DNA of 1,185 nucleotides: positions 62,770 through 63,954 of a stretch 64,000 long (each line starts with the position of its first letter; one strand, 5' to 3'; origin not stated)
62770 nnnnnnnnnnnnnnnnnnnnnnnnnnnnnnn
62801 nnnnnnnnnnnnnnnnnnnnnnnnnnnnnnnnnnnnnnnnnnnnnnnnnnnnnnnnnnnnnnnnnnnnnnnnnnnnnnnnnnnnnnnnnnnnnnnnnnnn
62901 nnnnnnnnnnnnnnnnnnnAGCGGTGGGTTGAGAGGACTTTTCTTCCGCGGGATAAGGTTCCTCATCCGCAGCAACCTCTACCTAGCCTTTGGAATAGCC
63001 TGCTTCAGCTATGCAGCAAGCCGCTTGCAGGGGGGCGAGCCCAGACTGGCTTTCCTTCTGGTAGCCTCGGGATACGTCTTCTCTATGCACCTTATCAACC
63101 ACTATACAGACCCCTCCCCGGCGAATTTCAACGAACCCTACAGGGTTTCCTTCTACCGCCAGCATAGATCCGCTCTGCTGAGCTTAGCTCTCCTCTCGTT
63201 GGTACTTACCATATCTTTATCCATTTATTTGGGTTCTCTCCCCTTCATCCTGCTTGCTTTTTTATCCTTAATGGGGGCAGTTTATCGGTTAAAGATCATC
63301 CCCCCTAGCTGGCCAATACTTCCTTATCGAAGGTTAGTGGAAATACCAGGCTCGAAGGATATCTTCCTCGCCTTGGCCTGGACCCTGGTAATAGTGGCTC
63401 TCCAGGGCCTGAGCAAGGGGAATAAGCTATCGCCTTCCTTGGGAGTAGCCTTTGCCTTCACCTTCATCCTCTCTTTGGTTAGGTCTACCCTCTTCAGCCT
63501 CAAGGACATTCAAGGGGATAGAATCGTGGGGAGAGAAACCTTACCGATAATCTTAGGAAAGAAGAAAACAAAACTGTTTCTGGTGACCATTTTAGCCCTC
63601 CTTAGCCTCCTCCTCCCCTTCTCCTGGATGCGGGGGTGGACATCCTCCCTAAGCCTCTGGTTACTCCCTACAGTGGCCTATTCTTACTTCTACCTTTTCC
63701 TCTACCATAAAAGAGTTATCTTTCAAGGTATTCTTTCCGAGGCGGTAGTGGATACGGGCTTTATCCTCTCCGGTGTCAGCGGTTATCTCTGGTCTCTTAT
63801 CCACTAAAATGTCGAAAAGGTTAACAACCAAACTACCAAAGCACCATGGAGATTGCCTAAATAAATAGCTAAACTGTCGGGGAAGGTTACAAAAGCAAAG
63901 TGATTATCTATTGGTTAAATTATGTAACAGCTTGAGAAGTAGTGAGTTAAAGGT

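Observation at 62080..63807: IspH (LytB) fused to a UbiA-family prenyltransferase-like membrane domain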

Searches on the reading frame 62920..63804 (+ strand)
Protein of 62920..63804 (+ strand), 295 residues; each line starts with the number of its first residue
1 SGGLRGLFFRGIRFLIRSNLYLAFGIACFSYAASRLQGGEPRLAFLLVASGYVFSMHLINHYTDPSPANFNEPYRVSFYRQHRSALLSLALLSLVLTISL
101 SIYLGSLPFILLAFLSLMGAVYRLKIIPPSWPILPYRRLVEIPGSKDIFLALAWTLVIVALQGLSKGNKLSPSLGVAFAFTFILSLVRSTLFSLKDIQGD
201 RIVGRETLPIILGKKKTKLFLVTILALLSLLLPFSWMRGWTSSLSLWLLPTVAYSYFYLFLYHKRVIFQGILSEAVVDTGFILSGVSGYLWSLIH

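Call 3: search_protein_families(library=pfam, proteins=[window:62920-63804:+], max_evalue=1)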
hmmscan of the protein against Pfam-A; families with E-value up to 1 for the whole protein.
window:62920-63804:+ (295 aa): 1 family
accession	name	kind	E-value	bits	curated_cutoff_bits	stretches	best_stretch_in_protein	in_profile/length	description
PF01040.23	UbiA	-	4.4e-14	52.8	34.2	1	24-261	4-233/250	UbiA prenyltransferase family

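Call 4: search_protein_families(library=ncbifam, proteins=[window:62920-63804:+], max_evalue=1)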
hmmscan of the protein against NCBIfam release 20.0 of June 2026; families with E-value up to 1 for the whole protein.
window:62920-63804:+ (295 aa): 15 families
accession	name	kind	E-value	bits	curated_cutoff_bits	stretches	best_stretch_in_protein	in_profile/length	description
NF009513.0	PRK12872.1-3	equivalog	1.3e-11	44.6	288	1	57-260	70-264/293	prenyltransferase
NF010117.0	PRK13591.1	equivalog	2.8e-11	43.1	238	1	144-242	153-249/307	prenyltransferase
NF009512.0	PRK12872.1-1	equivalog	1.7e-08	34.4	278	1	179-235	182-237/303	geranylgeranylglycerol-phosphate geranylgeranyltransferase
NF009523.0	PRK12884.1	equivalog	4.1e-08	32.8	269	2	176-246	159-229/279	prenyltransferase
NF009521.0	PRK12882.1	equivalog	2.3e-06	27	296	1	173-234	159-222/280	geranylgeranylglycerol-phosphate geranylgeranyltransferase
NF009522.0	PRK12883.1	equivalog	7.2e-06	25.7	353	1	57-233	54-217/279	geranylgeranylglycerol-phosphate geranylgeranyltransferase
NF005742.0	PRK07566.1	equivalog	1.2e-05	24.6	313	1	58-231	84-249/315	chlorophyll synthase ChlG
TIGR01476.1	chlor_syn_BchG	subfamily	3.3e-05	23.5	212.3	1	58-250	56-242/283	(bacterio)chlorophyll synthase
NF004751.0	PRK06080.1-3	equivalog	0.00012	21.8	264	1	191-254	193-257/296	1,4-dihydroxy-2-naphthoate polyprenyltransferase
NF004749.0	PRK06080.1-1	equivalog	0.00059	19.1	277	1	193-227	205-239/311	1,4-dihydroxy-2-naphthoate polyprenyltransferase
NF004750.0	PRK06080.1-2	equivalog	0.0025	17.2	346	1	193-251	198-259/301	1,4-dihydroxy-2-naphthoate polyprenyltransferase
TIGR00751.1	menA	equivalog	0.014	14.8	102.15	1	192-251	184-246/284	1,4-dihydroxy-2-naphthoate octaprenyltransferase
NF009516.0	PRK12875.1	equivalog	0.019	14.1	205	1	190-251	193-251/292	prenyltransferase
TIGR01474.1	ubiA_proteo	equivalog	0.02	14.4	275.45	1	92-254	94-242/282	4-hydroxybenzoate octaprenyltransferase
NF004753.0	PRK06080.1-5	equivalog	0.12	11.5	555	1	90-228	114-236/312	1,4-dihydroxy-2-naphthoate polyprenyltransferase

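Call 18: search_solved_structures(query=window:62920-63804:+, max_evalue=10, show_alignments=4)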
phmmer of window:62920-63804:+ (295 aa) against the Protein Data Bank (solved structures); distinct sequences matched with E-value up to 10: 0.

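Call 23: search_solved_structures(query=A2, max_evalue=10, show_alignments=4)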
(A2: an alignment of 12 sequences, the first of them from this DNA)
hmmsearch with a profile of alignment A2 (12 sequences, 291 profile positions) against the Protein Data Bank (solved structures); distinct sequences matched with E-value up to 10: 2.
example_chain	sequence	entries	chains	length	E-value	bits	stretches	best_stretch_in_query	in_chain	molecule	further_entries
9sau_C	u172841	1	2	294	0.6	12.5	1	172-254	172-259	Chlorophyll a synthase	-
9sas_C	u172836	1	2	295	0.68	12.3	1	172-254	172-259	Chlorophyll a synthase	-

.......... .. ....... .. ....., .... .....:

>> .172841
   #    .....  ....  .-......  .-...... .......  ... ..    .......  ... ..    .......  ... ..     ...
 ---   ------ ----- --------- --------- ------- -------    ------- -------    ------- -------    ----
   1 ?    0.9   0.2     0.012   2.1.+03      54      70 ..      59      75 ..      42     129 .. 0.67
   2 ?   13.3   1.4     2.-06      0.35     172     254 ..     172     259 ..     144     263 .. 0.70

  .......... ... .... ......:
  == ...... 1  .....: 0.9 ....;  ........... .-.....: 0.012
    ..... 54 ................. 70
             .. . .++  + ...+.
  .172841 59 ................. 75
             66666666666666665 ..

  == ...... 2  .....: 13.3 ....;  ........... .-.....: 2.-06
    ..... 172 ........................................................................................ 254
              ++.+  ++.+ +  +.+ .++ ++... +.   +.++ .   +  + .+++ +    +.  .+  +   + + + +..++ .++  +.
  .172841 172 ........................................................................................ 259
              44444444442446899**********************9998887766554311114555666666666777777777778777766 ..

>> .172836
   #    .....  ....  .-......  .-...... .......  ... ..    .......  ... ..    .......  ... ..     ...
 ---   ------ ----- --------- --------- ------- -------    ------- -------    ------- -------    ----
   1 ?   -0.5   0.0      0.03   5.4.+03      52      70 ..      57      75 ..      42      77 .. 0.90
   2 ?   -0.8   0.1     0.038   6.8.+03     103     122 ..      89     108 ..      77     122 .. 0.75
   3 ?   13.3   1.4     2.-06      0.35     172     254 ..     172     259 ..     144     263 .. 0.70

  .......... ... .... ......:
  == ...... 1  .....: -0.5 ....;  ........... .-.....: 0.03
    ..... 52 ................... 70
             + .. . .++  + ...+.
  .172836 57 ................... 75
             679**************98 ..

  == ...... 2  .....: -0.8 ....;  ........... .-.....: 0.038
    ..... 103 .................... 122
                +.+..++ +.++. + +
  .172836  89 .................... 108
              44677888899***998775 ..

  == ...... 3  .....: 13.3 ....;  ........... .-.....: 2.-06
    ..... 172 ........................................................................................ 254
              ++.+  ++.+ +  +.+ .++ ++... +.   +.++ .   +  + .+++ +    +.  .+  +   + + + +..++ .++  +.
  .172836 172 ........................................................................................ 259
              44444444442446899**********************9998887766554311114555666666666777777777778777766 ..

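Call 25: find_related_loci(query=A2, collection=genome_contigs, flank=8000)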
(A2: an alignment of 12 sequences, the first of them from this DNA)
Query A2 (290 aa) in genome_contigs; peptide patterns used: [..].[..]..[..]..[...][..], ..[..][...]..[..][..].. (x = any residue, [..] = any of these).
514 stretches matched a pattern; 477 encode a relative of the query (tblastn E <= 1e-3); the best 80 are kept; 80 distinct loci.
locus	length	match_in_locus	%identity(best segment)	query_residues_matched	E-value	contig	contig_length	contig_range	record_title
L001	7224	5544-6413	82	1-290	1e-147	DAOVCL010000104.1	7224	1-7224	MAG TPA_asm: Candidatus Zixiibacteriota bacterium isolate CSMAG_1030 CSMAG_1030_k141_3085891_length_7224_cov_15.1763, wh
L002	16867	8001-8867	43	1-288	2e-74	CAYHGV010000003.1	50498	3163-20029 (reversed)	MAG TPA_asm: uncultured bacterium isolate ERP119294_co4_433 genome assembly, contig: NODE_493_length_50498_cov_7.357929,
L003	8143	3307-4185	44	5-287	7e-73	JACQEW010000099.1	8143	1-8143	MAG: Nitrospinota bacterium isolate NC_groundwater_1031_Pr1_S-0.65um_41_11 Montesol18_Sp65_coassembly_scaffold_348519, w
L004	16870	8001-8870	78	1-290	4e-119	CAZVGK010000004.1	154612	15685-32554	MAG TPA_asm: uncultured Gemmatimonadota bacterium isolate binchicken_co211_282 genome assembly, contig: NODE_22_length_1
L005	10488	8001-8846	47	7-287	5e-69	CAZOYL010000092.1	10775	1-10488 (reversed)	MAG TPA_asm: uncultured Gemmatimonadota bacterium isolate SRP214966_co2_43 genome assembly, contig: NODE_10630_length_10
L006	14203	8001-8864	43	4-289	6e-69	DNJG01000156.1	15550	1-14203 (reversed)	MAG TPA_asm: Nitrospinota bacterium isolate UBA9963 contig_15611, whole genome shotgun sequence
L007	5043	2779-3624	48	8-287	1e-68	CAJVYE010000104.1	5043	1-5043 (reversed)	MAG TPA_asm: uncultured Nitrospirae bacterium isolate DRR093005_bin.43_MetaBAT_v2.12.1_MAG genome assembly, contig: NODE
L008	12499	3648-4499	43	8-289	4e-68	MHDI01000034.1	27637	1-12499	MAG: Nitrospinae bacterium RIFCSPHIGHO2_02_FULL_39_82 rifcsphigho2_02_scaffold_2342, whole genome shotgun sequence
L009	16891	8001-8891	42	4-289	3e-68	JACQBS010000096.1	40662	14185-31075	MAG: Nitrospinota bacterium isolate NC_groundwater_948_Pr1_S-0.2um_39_25 Montesol18-Sp2_coassembly_scaffold_634364, whol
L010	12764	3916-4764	41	9-290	4e-68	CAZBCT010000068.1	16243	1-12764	MAG TPA_asm: uncultured Candidatus Brocadia sp. isolate SRP323723_co1_49 genome assembly, contig: NODE_2947_length_16243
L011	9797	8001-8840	41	9-287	4e-67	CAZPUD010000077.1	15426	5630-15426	MAG TPA_asm: uncultured candidatus Brocadiaceae bacterium isolate SRP093185_co1_14 genome assembly, contig: NODE_2576_le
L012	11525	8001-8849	41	5-286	5e-67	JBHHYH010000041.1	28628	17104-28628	MAG: Candidatus Scalinduaceae bacterium isolate Maj_2_bin.64 NODE_691_length_28628_cov_31.788437, whole genome shotgun s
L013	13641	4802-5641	43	8-286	2e-66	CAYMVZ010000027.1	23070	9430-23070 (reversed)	MAG TPA_asm: uncultured Nitrospinota bacterium isolate binchicken_co201_466 genome assembly, contig: NODE_2208_length_23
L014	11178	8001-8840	43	8-286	5e-66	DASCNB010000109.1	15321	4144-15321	MAG TPA_asm: Nitrospinota bacterium isolate Fu_MAG_119 c_000000612530, whole genome shotgun sequence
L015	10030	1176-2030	44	8-290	1e-65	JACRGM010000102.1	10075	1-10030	MAG: Nitrospinota bacterium isolate NC_groundwater_1751_Pr3_B-0.1um_39_18 SR-2_scaffold_141_1006854, whole genome shotgu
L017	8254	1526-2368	43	7-286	7e-65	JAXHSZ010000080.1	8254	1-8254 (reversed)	MAG: Thermodesulfobacteriota bacterium isolate MAG11_tar_biofilm MAG11_80, whole genome shotgun sequence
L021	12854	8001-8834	45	9-289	2e-64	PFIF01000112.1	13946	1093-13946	MAG: Deltaproteobacteria bacterium CG_4_8_14_3_um_filter_43_13 CG_4_8_14_3_um_filter_scaffold_1969_c, whole genome shotg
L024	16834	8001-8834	45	9-289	6e-64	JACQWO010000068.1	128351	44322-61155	MAG: Desulfobacterales bacterium isolate NC_groundwater_1491_Pr4_B-0.1um_43_5 SR1-18-B1_scaffold_314450, whole genome sh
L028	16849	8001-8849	40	5-286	8e-64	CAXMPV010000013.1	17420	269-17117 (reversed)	MAG: uncultured Thermodesulfobacteriota bacterium isolate 07C-BC-St04_bin.21.strict genome assembly, contig: NODE_13_len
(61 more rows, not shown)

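Call 26: search_protein_representatives(protein=window:62920-63804:+)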
Query: 295 residues. Proteins with E-value up to 0.001 (for the whole library): 1184; up to 1e-10: 474; up to 1e-30: 124. The best 150 are listed.
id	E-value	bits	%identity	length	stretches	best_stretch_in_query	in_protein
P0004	3.3e-147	505.9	82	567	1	3-294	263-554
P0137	4.6e-68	246.2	45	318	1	8-293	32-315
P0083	1.1e-63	231.8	46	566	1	8-293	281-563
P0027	2.1e-61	224.3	39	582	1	7-294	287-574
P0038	4.0e-61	223.4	44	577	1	13-292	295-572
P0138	3.7e-60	220.2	41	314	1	13-292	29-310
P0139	4.0e-59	216.8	41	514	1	12-293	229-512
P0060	6.6e-59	216.1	41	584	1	16-293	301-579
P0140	6.4e-57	209.6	41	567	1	8-295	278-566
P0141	1.5e-56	208.4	40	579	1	11-293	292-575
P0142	3.9e-54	200.4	38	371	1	13-292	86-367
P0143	6.6e-54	199.7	40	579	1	12-286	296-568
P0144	1.1e-53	199.0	37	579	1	7-292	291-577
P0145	3.8e-53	197.2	38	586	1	14-291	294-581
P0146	2.8e-52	194.3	38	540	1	5-294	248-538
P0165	1.6e-46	175.5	38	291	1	13-291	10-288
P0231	6.9e-34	134.0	34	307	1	11-291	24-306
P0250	2.5e-31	125.6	36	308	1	14-292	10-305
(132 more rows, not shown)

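Call 43: predict_structure(alignment_id=A2)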
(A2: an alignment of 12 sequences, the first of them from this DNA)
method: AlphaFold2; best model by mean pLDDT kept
length: 290 residues; sequences in the alignment: 12
mean_pLDDT: 84.5   pTM: 0.84
mean pLDDT of the five models: 84.5, 83.1, 81.0, 80.7, 80.6
residues with pLDDT >= 90: 127; 70-90: 123; 50-70: 39; < 50: 1
segments of 3 or more residues with pLDDT < 50: none
pLDDT, mean of each block of 10 residues (from residue 1): 83 88 95 90 93 80 68 86 91 91 89 75 70 76 90 90 80 95 81 53 78 92 96 93 94 83 65 90 93
secondary structure, 60 per line:
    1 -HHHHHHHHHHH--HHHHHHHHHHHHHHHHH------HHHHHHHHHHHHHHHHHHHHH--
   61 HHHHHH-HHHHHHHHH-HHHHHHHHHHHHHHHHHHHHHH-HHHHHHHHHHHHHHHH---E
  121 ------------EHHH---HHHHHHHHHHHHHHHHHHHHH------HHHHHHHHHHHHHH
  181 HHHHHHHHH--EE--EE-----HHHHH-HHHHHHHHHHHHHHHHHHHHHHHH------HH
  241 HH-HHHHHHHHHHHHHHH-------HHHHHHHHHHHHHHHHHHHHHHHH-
elements in order: H2-12 H15-31 H38-58 H61-66 H68-76 H78-99 H101-116 H140-160 H167-189 H203-207 H209-232 H239-242 H244-258 H266-289

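Call 61: find_encoding_contigs(protein=P0231, flank=6000, max_places=3)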
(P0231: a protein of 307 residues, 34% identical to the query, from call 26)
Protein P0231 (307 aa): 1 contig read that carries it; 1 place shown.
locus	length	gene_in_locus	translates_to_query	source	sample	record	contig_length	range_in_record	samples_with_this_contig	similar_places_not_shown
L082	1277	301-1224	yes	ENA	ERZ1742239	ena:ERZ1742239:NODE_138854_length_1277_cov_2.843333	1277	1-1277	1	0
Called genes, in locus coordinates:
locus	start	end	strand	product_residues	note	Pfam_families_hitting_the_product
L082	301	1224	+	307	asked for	PF01040:UbiA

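Call 62: find_encoding_contigs(protein=P0250, flank=6000, max_places=3)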
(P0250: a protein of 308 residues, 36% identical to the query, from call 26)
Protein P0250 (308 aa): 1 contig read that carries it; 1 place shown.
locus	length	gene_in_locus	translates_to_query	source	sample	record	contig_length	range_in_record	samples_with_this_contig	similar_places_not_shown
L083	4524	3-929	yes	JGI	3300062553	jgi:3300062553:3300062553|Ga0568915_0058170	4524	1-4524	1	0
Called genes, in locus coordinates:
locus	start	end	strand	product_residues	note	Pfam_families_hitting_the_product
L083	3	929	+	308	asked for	PF01040:UbiA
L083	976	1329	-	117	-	PF08899:DUF1844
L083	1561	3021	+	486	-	PF16822:ALGX (faint), PF13472:Lipase_GDSL_2 (faint)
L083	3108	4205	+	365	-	PF00724:Oxidored_FMN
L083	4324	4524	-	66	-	?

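Call 63: find_encoding_contigs(protein=P0165, flank=6000, max_places=3)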
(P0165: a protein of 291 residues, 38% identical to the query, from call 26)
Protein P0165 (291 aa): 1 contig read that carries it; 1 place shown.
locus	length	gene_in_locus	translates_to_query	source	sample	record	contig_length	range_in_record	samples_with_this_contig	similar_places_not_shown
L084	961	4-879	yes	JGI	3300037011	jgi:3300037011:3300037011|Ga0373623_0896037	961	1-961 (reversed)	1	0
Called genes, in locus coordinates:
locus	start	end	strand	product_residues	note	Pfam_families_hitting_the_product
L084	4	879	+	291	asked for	PF01040:UbiA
